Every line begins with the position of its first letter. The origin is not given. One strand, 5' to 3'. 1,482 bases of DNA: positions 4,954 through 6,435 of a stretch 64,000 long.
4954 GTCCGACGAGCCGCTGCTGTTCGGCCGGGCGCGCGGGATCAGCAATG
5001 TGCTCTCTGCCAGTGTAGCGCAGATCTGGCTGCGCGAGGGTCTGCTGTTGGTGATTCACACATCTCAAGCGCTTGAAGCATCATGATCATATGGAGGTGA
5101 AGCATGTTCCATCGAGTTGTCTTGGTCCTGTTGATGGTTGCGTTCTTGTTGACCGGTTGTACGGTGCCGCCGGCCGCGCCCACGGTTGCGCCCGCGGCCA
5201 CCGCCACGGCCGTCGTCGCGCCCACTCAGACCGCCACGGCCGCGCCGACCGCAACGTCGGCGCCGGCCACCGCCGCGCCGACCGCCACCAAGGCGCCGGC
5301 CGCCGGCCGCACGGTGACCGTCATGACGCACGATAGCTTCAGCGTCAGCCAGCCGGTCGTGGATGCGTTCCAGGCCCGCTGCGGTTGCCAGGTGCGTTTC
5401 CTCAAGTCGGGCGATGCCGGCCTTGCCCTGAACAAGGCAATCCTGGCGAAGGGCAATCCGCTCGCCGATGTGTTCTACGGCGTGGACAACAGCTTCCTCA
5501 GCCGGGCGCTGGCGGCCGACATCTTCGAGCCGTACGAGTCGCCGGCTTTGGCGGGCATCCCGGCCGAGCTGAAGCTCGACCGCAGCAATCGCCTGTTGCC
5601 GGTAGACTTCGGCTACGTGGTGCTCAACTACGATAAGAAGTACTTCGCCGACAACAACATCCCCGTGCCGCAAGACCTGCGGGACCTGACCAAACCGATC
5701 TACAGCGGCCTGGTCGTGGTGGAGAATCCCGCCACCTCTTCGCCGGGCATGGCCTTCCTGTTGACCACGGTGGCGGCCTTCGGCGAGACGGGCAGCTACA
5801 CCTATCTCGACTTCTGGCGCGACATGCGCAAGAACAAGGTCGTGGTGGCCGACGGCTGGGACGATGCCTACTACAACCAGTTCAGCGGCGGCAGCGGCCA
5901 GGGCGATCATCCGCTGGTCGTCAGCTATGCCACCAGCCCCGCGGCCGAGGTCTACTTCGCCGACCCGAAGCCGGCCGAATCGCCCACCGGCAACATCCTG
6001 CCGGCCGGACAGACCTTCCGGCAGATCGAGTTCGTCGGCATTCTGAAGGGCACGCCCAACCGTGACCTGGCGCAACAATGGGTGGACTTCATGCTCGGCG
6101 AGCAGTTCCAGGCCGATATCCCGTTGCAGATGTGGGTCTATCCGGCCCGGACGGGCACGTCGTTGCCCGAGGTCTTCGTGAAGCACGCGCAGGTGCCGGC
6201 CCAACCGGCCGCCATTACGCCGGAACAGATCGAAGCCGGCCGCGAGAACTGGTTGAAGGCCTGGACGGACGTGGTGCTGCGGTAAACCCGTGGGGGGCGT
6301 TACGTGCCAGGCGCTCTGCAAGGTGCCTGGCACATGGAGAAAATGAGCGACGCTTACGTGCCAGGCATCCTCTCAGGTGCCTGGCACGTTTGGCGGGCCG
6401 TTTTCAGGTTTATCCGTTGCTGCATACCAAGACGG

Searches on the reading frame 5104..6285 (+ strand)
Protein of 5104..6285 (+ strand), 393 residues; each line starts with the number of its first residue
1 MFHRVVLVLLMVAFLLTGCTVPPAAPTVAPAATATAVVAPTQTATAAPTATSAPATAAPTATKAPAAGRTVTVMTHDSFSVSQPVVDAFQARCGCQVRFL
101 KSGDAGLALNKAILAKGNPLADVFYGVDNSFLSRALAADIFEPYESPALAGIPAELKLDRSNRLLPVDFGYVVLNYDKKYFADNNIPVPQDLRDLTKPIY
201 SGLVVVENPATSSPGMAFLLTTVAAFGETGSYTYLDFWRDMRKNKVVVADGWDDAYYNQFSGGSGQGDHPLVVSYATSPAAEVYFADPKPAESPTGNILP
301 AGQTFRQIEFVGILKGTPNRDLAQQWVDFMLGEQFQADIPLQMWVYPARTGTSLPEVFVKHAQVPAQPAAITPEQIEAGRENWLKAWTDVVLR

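Call 76: search_protein_families(library=pfam, proteins=[window:5104-6285:+], max_evalue=0.00001)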
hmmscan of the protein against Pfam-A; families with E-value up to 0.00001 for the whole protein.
window:5104-6285:+ (393 aa): 3 families
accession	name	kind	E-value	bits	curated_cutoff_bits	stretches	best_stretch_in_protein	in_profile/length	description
PF13343.11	SBP_bac_6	-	2.6e-27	96.3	24.6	1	118-350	1-220/245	Bacterial extracellular solute-binding protein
PF01547.30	SBP_bac_1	-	7e-16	59.5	26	1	82-336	10-306/307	Bacterial extracellular solute-binding protein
PF13531.11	SBP_bac_11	-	7.5e-06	26.3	25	1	83-337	14-219/227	Bacterial extracellular solute-binding protein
